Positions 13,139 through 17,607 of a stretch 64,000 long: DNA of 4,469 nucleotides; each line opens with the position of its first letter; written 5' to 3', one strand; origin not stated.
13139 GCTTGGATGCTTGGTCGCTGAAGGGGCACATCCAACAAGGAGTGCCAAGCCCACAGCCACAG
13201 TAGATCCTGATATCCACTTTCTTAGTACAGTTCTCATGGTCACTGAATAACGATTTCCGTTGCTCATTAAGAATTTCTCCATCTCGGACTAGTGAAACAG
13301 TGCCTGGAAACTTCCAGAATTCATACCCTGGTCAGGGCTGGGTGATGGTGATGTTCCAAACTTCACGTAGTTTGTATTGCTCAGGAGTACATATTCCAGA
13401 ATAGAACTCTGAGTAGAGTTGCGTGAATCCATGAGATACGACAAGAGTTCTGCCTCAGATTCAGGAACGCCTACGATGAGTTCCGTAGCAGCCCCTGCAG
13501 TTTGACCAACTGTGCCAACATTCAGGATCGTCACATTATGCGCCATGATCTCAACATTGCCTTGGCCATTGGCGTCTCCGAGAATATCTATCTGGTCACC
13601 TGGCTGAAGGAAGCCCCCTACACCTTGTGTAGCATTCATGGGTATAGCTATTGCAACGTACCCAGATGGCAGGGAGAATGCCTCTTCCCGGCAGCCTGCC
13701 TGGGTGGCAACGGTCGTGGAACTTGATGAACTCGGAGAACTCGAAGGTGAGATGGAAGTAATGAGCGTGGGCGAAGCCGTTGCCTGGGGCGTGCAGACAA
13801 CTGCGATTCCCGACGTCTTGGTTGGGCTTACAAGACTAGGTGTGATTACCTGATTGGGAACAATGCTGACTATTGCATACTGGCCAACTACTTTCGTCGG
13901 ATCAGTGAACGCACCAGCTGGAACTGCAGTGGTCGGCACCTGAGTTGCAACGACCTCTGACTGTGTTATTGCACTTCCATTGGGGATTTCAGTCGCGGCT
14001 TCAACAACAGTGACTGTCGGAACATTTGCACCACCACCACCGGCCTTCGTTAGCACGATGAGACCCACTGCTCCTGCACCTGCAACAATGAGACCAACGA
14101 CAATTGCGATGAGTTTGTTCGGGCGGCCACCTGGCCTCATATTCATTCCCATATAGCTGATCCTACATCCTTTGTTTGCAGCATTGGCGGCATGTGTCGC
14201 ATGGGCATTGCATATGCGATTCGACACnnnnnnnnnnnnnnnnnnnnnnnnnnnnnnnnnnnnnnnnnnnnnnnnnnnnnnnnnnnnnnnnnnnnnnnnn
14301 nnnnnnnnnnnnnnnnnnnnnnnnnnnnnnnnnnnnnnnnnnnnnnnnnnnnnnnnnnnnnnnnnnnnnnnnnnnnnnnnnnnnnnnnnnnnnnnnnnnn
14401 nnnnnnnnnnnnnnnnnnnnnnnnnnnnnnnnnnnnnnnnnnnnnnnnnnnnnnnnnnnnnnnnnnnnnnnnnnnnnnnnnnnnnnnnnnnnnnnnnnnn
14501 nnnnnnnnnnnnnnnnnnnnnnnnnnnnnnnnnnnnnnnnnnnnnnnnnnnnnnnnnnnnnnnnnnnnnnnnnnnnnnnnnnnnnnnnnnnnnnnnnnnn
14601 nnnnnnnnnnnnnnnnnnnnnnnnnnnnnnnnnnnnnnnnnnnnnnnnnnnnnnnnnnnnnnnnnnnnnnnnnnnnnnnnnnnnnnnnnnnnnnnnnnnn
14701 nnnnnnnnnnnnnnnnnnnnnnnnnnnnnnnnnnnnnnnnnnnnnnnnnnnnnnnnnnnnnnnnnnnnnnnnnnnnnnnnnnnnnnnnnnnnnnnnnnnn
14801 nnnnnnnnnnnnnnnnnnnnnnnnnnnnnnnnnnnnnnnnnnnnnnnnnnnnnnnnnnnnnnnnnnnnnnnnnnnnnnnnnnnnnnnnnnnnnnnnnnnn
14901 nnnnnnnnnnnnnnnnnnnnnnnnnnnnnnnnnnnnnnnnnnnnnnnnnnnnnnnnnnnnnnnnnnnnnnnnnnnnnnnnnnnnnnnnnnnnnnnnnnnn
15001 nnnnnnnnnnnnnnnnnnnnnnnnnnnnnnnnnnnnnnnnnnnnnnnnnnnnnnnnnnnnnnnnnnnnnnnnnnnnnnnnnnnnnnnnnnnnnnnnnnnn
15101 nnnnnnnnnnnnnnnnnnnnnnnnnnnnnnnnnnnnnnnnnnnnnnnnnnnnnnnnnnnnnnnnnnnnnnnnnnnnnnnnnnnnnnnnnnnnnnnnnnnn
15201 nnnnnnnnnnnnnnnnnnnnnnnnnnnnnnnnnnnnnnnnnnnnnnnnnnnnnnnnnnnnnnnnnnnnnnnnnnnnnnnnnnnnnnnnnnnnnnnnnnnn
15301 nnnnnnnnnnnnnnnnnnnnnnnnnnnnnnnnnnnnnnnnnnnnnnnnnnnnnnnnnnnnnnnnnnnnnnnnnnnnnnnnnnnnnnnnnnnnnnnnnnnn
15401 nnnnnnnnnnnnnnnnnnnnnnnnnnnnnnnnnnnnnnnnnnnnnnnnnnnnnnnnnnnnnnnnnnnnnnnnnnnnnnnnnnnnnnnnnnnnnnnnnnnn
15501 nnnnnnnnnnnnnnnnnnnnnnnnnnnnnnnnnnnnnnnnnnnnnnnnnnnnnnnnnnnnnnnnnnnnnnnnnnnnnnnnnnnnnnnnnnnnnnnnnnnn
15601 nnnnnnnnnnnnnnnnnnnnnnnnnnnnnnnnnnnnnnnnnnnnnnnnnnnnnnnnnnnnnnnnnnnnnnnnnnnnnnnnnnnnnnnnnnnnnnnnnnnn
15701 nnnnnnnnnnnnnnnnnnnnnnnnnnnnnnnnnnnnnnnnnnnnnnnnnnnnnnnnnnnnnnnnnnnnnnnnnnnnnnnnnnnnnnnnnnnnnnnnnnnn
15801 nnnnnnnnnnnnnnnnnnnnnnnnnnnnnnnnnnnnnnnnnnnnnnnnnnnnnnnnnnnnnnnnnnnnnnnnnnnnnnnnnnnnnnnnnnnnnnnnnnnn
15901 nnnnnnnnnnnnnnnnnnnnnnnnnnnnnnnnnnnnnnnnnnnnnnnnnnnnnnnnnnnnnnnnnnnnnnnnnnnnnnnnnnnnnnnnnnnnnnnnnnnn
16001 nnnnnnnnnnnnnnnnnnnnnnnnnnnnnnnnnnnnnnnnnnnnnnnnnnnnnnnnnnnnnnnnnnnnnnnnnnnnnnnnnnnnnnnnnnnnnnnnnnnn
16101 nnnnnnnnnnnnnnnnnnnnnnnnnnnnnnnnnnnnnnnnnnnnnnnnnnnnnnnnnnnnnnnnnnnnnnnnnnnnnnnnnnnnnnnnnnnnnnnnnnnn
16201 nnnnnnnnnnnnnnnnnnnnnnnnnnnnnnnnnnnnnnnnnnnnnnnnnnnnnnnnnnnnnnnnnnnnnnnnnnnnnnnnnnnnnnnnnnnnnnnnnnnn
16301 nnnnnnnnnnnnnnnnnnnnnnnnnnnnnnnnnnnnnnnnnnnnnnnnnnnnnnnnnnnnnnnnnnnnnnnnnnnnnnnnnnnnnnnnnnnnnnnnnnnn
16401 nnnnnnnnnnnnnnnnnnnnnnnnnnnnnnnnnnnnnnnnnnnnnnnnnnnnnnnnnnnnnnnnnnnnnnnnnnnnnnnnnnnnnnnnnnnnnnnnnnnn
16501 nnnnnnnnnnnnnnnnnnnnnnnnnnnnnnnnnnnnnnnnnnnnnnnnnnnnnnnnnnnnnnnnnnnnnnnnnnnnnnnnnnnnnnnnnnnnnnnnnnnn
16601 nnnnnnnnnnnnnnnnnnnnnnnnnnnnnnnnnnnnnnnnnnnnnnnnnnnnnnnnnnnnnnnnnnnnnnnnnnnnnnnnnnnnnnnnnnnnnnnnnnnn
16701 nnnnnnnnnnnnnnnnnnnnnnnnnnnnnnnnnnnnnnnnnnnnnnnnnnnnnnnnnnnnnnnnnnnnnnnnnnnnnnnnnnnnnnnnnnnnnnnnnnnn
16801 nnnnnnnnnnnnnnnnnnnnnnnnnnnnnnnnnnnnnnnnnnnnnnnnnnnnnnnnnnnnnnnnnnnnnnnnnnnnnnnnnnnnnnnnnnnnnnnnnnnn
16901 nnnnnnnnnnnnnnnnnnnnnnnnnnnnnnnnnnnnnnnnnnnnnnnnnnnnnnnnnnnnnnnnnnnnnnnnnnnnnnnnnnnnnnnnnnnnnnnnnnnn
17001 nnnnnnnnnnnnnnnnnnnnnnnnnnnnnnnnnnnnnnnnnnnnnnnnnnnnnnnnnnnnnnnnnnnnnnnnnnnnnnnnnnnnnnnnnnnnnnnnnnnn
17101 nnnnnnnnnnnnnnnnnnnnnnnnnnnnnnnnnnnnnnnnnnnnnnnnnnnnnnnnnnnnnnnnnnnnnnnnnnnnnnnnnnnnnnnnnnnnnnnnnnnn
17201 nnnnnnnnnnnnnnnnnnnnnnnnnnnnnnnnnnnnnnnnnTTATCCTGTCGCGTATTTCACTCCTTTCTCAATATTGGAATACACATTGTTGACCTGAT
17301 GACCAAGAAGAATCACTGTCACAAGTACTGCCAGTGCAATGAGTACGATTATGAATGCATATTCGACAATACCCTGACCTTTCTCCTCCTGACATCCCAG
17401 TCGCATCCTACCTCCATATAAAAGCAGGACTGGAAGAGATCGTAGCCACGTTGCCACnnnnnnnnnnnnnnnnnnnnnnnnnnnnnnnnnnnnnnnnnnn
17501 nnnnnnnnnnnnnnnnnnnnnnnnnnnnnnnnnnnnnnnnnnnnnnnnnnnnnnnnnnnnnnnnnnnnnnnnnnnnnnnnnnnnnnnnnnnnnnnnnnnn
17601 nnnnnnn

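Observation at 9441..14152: Second, separated Tad part: three tandem TadE-like pseudopilins, two lipoproteins and cpaB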

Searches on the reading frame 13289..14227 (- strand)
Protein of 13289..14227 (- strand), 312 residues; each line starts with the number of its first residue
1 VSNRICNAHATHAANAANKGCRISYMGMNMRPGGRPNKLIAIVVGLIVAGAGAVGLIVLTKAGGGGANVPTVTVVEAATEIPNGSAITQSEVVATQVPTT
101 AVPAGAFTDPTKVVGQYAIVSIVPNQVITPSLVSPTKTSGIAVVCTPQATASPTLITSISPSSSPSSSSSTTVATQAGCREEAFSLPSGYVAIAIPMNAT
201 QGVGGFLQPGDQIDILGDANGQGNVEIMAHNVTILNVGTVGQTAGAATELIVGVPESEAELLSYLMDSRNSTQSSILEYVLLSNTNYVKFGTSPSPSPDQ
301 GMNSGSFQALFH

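Call 3: search_protein_families(library=pfam, proteins=[window:13289-14227:-], max_evalue=0.1)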
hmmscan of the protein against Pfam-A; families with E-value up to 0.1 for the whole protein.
window:13289-14227:- (312 aa): 3 families
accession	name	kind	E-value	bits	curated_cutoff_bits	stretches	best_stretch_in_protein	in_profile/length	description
PF16976.10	RcpC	-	9.2e-10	38.9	28.8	1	185-242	6-67/114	Flp pilus assembly protein RcpC/CpaB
PF08666.17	SAF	-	9.8e-10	39.3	21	1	73-133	2-62/63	SAF domain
PF13144.11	ChapFlgA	-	8.9e-05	23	23.8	1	73-134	2-61/122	Chaperone for flagella basal body P-ring formation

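Call 4: search_protein_families(library=ncbifam, proteins=[window:13289-14227:-], max_evalue=0.1)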
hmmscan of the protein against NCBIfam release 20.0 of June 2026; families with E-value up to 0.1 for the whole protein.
window:13289-14227:- (312 aa): 2 families
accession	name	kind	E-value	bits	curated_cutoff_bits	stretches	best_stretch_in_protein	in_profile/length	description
TIGR03177.1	pilus_cpaB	equivalog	5.2e-22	78.3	71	2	40-147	2-113/262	Flp pilus assembly protein CpaB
TIGR03170.1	flgA_cterm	equivalog_domain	3.1e-08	33.7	54.65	1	71-136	12-77/137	flagellar basal body P-ring formation chaperone FlgA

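Call 9: find_homologous_proteins(query=window:13289-14152:-)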
Query window:13289-14152:- (287 aa): 5 proteins with E <= 0.001 among 7716 candidates.
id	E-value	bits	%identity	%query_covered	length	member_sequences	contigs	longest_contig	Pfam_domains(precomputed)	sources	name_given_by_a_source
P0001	5.5e-173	592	100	100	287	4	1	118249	PF08666.18,PF16976.11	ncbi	ncbi:MAG: Flp pilus assembly protein CpaB [Candidatus Dormibacteria bacterium]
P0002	5.2e-131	454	76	100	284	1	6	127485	PF08666.18,PF16976.11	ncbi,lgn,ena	-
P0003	1.9e-63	233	48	98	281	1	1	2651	PF08666.18,PF16976.11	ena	-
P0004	7.3e-12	63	26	77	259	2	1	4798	PF08666.18,PF13144.12,PF16976.11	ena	-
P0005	1.5e-4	40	27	75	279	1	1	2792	PF08666.18,PF16976.11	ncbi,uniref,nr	ncbi:Flp pilus assembly protein CpaB [Rubellimicrobium roseum]|uniref:Flp pilus assembly protein Cpa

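Call 10: find_encoding_contigs(protein=P0002, flank=10000, max_places=4)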
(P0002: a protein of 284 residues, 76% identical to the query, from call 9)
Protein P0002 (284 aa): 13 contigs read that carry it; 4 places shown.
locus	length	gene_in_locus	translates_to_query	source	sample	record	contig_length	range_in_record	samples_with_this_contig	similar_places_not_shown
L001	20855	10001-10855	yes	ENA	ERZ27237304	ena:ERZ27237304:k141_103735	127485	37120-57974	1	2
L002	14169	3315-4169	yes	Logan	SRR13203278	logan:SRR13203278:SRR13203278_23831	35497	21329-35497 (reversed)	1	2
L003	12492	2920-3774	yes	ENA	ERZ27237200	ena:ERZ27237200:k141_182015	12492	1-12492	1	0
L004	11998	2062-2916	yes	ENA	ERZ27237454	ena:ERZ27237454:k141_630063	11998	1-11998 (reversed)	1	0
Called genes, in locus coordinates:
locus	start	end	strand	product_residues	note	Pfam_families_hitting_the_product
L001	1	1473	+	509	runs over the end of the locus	PF00361:Proton_antipo_M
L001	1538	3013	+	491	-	PF05140:ResB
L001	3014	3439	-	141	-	PF00300:His_Phos_1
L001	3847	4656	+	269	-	PF08666:SAF, PF16976:RcpC (weak)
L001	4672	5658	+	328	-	PF00482:T2SSF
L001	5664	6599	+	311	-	PF00482:T2SSF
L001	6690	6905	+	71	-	-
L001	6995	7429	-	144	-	-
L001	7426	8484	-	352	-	PF00551:Formyl_trans_N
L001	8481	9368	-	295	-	PF00730:HhH-GPD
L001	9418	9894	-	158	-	-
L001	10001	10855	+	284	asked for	PF08666:SAF, PF16976:RcpC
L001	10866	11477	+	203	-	-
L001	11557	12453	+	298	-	-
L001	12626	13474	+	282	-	-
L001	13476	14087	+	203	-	PF07811:TadE (weak)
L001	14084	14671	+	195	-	PF07811:TadE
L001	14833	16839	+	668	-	-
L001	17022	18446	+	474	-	-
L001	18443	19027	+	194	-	-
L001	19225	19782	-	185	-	-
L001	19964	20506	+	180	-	-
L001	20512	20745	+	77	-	-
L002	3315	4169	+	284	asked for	PF08666:SAF, PF16976:RcpC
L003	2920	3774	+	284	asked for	PF08666:SAF, PF16976:RcpC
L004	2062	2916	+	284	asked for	PF08666:SAF, PF16976:RcpC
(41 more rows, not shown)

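Call 11: find_encoding_contigs(protein=P0001, flank=10000, max_places=2)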
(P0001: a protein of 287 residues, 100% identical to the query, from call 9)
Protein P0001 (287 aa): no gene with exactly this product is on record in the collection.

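Call 16: find_related_loci(query=A1, collection=genome_contigs, flank=10000)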
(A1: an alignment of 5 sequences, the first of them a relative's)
Query A1 (287 aa) in genome_contigs; peptide patterns used: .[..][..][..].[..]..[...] (x = any residue, [..] = any of these).
162 stretches matched a pattern; 13 encode a relative of the query (tblastn E <= 1e-3); 13 distinct loci.
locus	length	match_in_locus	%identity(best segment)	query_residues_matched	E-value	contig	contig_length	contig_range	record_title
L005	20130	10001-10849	76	1-286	5e-138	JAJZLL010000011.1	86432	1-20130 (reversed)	MAG: bacterium isolate MAS3.bin112 NODE_361_length_86432_cov_1.415538, whole genome shotgun sequence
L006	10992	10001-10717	27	10-280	7e-19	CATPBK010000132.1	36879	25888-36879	MAG: Candidatus Dormibacteraeota bacterium isolate S89_Bin_13 genome assembly, contig: S89_000000031086, whole genome sh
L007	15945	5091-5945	27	7-268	2e-13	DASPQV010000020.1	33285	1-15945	MAG TPA_asm: Candidatus Binatia bacterium isolate SMAG_U12208 k141_471836, whole genome shotgun sequence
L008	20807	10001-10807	26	7-274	4e-13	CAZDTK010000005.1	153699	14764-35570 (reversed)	MAG TPA_asm: uncultured Actinomycetes bacterium isolate binchicken_co3_340 genome assembly, contig: NODE_165_length_1536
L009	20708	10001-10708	26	1-262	5e-13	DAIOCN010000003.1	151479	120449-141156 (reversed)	MAG TPA_asm: Candidatus Dormiibacterota bacterium isolate CTOTU41423 NODE_42_length_151479_cov_19.778859, whole genome s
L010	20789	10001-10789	26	7-265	1e-9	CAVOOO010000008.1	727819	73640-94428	MAG: uncultured Chloroflexia bacterium isolate MFD00082.bin.2.3 genome assembly, contig: contig_4383, whole genome shotg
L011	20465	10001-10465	24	4-199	1e-9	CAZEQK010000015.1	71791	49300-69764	MAG TPA_asm: uncultured Bacillaceae bacterium isolate SRP323688_co1_29 genome assembly, contig: NODE_718_length_71791_co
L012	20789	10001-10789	25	7-265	1e-9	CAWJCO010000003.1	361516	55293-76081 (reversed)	MAG: uncultured Chloroflexia bacterium isolate MFD04492.bin.2.96 genome assembly, contig: contig_26005, whole genome sho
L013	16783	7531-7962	29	49-223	2e-9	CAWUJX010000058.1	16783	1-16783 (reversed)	MAG: uncultured Hyphomicrobiales bacterium isolate SRR17458623_binner13_1_1705322960 genome assembly, contig: ERZ2185401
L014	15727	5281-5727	26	43-223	4e-9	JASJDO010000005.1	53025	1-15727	MAG: Rhizobiaceae bacterium isolate MO_188.B5 MO_188.c_400, whole genome shotgun sequence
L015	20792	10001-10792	26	7-265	2e-13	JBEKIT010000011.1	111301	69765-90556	MAG: Candidatus Dormibacteria bacterium isolate SPRUCE 306 SPRUCE_306_11, whole genome shotgun sequence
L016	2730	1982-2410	25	49-223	2e-7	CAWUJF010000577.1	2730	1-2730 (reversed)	MAG: uncultured Hyphomicrobiales bacterium isolate SRR17458642_binner13_3_1705322968 genome assembly, contig: ERZ2185404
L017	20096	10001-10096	50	160-191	2e-5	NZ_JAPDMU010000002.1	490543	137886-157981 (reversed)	Methylophaga sp. OBS3 NODE_2_length_490543_cov_13.685808, whole genome shotgun sequence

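Call 52: find_encoding_contigs(protein=P0003, flank=5000, max_places=2)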
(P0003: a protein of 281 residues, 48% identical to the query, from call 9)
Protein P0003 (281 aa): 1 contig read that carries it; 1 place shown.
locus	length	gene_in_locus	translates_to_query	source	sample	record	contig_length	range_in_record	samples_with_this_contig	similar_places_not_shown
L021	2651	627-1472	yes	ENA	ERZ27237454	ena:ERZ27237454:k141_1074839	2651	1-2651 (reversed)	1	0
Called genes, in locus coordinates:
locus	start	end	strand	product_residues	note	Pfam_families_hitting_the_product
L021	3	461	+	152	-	?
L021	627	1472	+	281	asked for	PF08666:SAF (weak), PF16976:RcpC (weak)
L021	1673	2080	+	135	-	-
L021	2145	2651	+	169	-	?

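Call 53: find_encoding_contigs(protein=P0004, flank=5000, max_places=2)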
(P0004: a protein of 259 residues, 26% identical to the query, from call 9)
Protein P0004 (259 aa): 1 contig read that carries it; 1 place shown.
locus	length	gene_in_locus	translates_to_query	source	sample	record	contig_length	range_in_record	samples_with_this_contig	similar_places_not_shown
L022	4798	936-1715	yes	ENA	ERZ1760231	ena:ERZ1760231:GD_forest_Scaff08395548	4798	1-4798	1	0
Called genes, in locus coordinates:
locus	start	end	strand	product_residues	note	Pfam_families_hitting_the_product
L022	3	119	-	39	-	?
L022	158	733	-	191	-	PF07811:TadE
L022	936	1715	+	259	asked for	PF08666:SAF, PF13144:ChapFlgA (weak), PF16976:RcpC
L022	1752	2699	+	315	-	PF00482:T2SSF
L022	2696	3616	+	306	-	PF00482:T2SSF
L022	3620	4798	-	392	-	?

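Call 86: find_related_loci(query=A6, collection=metagenome_contigs, flank=10000)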
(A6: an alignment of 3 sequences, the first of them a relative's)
Query A6 (287 aa) in metagenome_contigs; peptide patterns used: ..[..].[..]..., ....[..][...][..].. (x = any residue, [..] = any of these).
600 stretches matched a pattern (row limit reached: there are more); 1 encode a relative of the query (tblastn E <= 1e-3); 1 distinct loci.
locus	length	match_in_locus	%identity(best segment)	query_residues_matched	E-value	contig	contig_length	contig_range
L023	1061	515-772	34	133-215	3e-10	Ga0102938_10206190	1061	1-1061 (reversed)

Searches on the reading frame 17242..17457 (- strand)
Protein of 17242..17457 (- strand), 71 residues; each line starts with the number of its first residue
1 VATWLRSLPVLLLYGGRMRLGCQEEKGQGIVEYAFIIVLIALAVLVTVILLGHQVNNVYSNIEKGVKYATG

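Call 3: search_protein_families(library=pfam, proteins=[window:17242-17457:-], max_evalue=0.1)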
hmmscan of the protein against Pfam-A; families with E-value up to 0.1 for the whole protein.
window:17242-17457:- (71 aa): 4 families
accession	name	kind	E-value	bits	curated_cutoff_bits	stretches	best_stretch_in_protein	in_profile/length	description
PF04964.19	Flp_Fap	-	0.00026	21.1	32.2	1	23-64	3-44/46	Flp/Fap pilin component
PF14029.11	DUF4244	-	0.01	15.7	27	1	17-62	2-48/54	Protein of unknown function (DUF4244)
PF01484.22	Col_cuticle_N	-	0.015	15.9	23.5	1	36-67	6-37/50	Nematode cuticle collagen N-terminal domain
PF16982.10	Flp1_like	-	0.064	13.2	33.5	0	22-45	3-27/49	Putative Flagellin, Flp1-like, domain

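Call 4: search_protein_families(library=ncbifam, proteins=[window:17242-17457:-], max_evalue=0.1)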
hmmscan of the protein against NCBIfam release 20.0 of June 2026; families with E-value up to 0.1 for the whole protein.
window:17242-17457:- (71 aa): 0 families
